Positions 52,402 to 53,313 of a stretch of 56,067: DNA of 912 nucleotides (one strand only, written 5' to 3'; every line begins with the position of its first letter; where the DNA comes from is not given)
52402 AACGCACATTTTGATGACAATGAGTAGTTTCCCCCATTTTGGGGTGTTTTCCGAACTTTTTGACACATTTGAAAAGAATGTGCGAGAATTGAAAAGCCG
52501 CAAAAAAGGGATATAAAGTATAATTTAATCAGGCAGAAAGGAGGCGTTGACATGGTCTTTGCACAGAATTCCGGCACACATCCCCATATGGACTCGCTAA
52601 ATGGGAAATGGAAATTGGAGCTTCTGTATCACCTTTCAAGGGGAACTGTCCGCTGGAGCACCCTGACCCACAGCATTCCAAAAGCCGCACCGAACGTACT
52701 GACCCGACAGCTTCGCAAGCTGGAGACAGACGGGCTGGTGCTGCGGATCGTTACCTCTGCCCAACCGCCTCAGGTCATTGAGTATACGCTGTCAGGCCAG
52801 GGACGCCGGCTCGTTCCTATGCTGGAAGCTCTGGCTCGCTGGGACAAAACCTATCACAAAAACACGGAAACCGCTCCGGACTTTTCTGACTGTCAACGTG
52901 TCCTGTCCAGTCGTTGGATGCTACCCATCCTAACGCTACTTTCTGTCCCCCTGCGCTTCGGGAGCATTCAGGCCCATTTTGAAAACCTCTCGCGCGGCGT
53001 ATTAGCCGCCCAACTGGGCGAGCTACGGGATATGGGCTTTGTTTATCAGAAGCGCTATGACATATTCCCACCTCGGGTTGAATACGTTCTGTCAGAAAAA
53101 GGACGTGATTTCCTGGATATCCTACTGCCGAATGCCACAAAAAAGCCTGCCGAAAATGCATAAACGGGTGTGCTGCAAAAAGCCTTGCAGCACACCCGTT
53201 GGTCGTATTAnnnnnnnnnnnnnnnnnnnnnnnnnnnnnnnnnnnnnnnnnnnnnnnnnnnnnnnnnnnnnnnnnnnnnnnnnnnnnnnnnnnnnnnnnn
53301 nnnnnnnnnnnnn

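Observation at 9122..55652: Roughly 46-kb supercluster of mix-and-match redox / NTF2 / binding-protein modules adjacent to glycoside utilisation genes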

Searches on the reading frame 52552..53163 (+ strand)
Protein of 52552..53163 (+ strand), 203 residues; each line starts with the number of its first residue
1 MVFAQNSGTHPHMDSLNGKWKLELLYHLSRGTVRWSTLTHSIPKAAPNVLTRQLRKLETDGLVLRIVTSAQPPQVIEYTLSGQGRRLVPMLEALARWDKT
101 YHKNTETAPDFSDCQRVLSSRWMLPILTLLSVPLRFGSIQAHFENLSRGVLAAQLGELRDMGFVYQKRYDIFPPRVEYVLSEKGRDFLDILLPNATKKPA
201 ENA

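Call 9: search_protein_families(library=pfam, proteins=[window:52552-53163:+], max_evalue=0.01)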
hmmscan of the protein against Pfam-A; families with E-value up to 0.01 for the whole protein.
window:52552-53163:+ (203 aa): 2 families
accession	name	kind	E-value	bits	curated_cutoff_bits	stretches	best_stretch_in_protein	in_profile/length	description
PF01638.23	HxlR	-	1.5e-36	124.5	20.8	2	16-104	2-89/91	HxlR-like helix-turn-helix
PF03551.20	PadR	-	0.0026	18.2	27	0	142-188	22-73/75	Transcriptional regulator PadR-like family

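Call 79: search_protein_families(library=ncbifam, proteins=[window:52552-53163:+], max_evalue=0.01)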
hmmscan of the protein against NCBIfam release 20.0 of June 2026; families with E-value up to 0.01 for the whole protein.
window:52552-53163:+ (203 aa): 4 families
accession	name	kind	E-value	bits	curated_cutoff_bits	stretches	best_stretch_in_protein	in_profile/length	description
NF047367.1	redox_TF_RrpA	exception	1.2e-24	86.5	185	2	13-101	12-100/101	MarR family transcription factor RrpA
NF047364.1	redox_TF_RrpB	exception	7.1e-19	68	175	2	16-102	14-104/105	MarR family transcription factor RrpB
NF033788.1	HTH_metalloreg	subfamily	0.0017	18.1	55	0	21-64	13-56/77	metalloregulator ArsR/SmtB family transcription factor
TIGR01884.1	cas_HTH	subfamily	0.003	17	60.2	0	19-67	142-190/202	CRISPR-associated CARF protein Csa3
